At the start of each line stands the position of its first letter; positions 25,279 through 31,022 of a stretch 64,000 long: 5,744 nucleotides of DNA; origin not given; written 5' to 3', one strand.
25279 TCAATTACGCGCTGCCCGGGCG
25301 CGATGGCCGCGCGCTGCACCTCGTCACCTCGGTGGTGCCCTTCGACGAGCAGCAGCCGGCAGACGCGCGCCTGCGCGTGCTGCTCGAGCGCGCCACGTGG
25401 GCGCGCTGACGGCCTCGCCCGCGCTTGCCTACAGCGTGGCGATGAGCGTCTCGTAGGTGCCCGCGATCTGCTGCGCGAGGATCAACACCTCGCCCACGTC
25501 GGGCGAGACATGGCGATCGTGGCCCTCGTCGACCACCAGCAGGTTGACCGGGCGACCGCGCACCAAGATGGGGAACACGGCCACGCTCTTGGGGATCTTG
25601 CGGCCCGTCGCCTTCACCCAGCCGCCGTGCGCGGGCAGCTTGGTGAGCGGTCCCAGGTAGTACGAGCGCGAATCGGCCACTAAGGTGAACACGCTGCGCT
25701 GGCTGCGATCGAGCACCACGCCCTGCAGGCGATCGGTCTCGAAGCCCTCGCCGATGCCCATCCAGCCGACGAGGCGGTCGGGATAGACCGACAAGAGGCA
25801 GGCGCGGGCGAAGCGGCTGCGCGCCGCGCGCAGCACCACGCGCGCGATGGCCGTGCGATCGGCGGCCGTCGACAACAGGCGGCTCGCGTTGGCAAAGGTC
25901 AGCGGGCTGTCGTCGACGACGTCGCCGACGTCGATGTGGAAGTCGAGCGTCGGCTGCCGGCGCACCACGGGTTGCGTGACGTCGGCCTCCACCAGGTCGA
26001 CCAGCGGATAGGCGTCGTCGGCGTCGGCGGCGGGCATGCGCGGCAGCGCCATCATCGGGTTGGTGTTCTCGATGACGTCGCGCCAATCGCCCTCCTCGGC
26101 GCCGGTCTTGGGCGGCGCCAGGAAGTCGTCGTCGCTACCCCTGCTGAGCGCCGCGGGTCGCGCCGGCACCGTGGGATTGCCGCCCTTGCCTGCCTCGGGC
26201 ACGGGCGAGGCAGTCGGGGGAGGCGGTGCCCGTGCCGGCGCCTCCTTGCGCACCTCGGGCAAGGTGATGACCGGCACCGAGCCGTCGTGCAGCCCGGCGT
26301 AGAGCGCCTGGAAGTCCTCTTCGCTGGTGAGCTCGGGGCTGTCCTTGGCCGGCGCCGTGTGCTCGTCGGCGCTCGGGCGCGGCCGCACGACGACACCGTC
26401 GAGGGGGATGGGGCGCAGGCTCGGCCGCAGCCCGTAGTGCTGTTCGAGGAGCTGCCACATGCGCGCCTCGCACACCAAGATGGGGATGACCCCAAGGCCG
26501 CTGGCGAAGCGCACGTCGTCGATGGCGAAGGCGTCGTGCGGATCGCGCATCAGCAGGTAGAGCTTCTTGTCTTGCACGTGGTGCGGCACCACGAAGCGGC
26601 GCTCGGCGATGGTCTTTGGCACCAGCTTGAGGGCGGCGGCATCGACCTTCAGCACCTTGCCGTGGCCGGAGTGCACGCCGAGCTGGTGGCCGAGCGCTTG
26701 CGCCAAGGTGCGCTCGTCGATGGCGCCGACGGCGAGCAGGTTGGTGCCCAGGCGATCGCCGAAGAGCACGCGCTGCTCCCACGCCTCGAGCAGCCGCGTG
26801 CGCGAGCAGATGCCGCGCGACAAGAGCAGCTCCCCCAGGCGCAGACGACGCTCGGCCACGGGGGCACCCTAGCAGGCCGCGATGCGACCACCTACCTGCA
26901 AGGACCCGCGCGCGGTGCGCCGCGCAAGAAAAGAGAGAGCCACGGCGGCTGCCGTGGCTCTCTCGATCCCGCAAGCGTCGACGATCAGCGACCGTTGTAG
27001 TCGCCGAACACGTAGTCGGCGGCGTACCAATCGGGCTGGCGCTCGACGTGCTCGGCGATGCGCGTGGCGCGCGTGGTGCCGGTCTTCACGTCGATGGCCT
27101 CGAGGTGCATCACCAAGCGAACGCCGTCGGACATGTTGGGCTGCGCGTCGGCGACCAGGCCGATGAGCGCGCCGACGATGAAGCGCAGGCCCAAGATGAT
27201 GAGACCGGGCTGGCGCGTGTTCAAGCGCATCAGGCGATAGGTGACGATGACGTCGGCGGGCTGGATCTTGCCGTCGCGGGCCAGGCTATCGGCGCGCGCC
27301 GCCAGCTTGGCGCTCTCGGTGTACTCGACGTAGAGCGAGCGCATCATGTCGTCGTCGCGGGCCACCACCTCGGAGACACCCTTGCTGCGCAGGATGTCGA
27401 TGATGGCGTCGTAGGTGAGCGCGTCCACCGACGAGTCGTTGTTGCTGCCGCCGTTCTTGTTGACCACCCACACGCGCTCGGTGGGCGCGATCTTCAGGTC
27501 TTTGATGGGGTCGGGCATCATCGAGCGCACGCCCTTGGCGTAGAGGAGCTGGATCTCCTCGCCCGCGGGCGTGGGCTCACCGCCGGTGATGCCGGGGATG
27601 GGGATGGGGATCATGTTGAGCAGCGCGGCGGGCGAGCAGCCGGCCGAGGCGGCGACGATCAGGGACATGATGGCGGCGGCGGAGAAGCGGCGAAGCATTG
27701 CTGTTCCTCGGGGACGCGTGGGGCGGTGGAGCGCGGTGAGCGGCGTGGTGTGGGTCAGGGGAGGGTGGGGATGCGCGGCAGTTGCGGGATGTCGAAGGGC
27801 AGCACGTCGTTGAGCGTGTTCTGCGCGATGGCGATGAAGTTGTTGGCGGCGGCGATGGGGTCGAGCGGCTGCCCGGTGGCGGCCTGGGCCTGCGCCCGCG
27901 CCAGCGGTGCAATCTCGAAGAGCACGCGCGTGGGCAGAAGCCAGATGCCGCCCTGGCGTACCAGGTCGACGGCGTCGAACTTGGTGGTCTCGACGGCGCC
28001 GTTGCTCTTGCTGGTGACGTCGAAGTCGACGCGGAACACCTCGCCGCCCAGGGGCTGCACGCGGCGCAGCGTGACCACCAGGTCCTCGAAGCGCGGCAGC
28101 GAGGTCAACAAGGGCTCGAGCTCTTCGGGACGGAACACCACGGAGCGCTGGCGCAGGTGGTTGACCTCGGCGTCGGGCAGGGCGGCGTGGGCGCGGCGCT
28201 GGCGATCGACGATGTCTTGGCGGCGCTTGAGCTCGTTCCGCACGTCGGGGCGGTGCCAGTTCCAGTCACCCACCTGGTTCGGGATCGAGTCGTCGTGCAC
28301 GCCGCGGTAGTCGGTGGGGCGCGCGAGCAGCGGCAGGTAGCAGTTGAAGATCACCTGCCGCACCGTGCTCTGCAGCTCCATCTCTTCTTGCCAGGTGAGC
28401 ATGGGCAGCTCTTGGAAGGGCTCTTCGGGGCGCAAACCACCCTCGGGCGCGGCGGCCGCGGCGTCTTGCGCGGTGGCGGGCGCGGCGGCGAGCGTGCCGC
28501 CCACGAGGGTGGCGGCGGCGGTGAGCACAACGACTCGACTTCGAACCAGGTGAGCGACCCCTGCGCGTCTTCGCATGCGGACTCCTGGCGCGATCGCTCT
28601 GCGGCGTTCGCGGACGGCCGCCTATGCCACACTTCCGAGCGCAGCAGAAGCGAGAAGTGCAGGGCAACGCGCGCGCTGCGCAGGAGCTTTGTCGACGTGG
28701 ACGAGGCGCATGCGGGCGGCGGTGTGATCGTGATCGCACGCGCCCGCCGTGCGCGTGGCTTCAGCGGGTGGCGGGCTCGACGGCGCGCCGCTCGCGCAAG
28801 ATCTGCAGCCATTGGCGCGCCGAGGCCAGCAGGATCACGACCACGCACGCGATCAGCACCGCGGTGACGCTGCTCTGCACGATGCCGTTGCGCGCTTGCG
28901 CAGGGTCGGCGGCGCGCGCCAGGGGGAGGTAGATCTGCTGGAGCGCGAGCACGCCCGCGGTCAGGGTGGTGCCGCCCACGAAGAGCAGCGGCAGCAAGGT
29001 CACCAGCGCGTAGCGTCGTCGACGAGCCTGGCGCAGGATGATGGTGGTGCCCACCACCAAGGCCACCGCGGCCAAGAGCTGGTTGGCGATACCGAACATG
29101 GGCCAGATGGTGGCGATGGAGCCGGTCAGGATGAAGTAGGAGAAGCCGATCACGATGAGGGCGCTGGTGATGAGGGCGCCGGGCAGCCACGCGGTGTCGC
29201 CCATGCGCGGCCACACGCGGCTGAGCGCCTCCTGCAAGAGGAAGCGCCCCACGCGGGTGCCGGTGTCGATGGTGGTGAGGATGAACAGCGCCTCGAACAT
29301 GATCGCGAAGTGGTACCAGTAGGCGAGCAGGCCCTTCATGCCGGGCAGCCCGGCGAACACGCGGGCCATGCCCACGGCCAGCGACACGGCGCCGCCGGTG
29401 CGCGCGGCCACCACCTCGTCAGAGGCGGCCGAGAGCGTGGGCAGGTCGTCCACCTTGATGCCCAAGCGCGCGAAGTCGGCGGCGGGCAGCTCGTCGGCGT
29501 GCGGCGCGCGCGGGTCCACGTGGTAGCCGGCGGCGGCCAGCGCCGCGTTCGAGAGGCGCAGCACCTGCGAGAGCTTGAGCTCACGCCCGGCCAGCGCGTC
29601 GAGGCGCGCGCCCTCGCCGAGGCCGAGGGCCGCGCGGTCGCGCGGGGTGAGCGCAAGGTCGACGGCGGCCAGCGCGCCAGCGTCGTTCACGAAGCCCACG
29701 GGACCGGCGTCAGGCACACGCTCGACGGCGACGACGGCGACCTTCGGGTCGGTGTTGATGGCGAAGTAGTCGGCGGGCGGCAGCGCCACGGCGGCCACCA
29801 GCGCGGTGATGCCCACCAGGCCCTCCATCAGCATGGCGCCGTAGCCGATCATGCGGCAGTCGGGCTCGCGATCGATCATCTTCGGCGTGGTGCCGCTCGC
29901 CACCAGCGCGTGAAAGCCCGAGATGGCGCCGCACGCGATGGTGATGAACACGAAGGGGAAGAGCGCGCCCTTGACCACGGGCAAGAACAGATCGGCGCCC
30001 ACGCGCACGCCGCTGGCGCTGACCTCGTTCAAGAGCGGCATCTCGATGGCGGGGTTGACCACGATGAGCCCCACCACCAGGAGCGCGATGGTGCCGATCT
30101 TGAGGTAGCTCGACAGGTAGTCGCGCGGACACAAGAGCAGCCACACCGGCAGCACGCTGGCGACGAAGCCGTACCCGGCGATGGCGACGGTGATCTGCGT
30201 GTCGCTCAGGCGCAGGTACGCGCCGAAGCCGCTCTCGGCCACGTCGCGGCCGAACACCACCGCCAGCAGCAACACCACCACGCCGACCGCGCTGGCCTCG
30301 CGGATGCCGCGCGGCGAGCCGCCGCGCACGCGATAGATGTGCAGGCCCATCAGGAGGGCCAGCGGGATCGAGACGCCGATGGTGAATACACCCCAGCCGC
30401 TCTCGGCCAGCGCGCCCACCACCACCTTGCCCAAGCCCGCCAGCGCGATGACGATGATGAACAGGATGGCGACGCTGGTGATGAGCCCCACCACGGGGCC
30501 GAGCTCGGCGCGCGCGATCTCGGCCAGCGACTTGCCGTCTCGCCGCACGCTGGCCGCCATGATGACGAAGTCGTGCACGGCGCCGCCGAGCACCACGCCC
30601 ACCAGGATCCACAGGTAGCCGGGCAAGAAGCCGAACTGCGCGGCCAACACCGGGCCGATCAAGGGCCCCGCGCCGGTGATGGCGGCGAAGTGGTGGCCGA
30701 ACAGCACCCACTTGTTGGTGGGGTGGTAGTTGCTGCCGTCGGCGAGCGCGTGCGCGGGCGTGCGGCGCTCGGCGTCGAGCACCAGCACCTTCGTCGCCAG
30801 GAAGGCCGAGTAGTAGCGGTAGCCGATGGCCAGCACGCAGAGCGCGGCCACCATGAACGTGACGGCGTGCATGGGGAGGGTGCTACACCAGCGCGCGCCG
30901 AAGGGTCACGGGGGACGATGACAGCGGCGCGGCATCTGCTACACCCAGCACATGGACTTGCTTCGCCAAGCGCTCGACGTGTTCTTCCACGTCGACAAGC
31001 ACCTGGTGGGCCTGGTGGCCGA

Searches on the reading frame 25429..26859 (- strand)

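Call 74: search_protein_families(library=pfam, proteins=[window:25429-26859:-], max_evalue=0.0001)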
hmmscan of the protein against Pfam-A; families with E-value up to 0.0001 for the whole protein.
window:25429-26859:- (476 aa): 1 family
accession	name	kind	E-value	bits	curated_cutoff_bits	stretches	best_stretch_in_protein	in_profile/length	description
PF05157.20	MshEN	-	1.5e-12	47.8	23.1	1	71-146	12-88/90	MshEN domain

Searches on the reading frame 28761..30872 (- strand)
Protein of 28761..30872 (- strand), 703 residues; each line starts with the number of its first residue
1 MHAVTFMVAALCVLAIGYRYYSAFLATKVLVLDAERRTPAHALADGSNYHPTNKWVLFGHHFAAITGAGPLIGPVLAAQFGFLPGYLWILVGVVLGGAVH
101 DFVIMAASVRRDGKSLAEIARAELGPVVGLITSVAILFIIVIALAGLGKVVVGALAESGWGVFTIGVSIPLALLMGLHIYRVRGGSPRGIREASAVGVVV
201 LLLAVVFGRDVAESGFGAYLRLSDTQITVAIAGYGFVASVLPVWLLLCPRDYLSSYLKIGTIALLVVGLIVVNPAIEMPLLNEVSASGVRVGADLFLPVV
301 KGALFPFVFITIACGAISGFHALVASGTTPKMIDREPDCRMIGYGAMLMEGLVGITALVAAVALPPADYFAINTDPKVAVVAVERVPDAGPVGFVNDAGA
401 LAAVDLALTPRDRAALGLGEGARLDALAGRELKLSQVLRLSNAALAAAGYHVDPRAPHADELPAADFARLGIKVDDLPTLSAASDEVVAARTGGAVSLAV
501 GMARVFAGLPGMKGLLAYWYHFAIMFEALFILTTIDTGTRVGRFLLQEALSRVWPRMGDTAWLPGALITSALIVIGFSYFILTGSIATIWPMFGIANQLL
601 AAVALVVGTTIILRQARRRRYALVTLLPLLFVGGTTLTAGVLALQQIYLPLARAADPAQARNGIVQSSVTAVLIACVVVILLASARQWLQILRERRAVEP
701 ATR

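Call 72: search_protein_families(library=pfam, proteins=[window:28761-30872:-], max_evalue=0.001)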
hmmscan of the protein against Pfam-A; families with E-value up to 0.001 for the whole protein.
window:28761-30872:- (703 aa): 1 family
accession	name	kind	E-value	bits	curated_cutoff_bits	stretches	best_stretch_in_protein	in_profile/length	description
PF02554.20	CstA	-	7.2e-198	659.2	27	2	3-384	2-374/560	Carbon starvation protein CstA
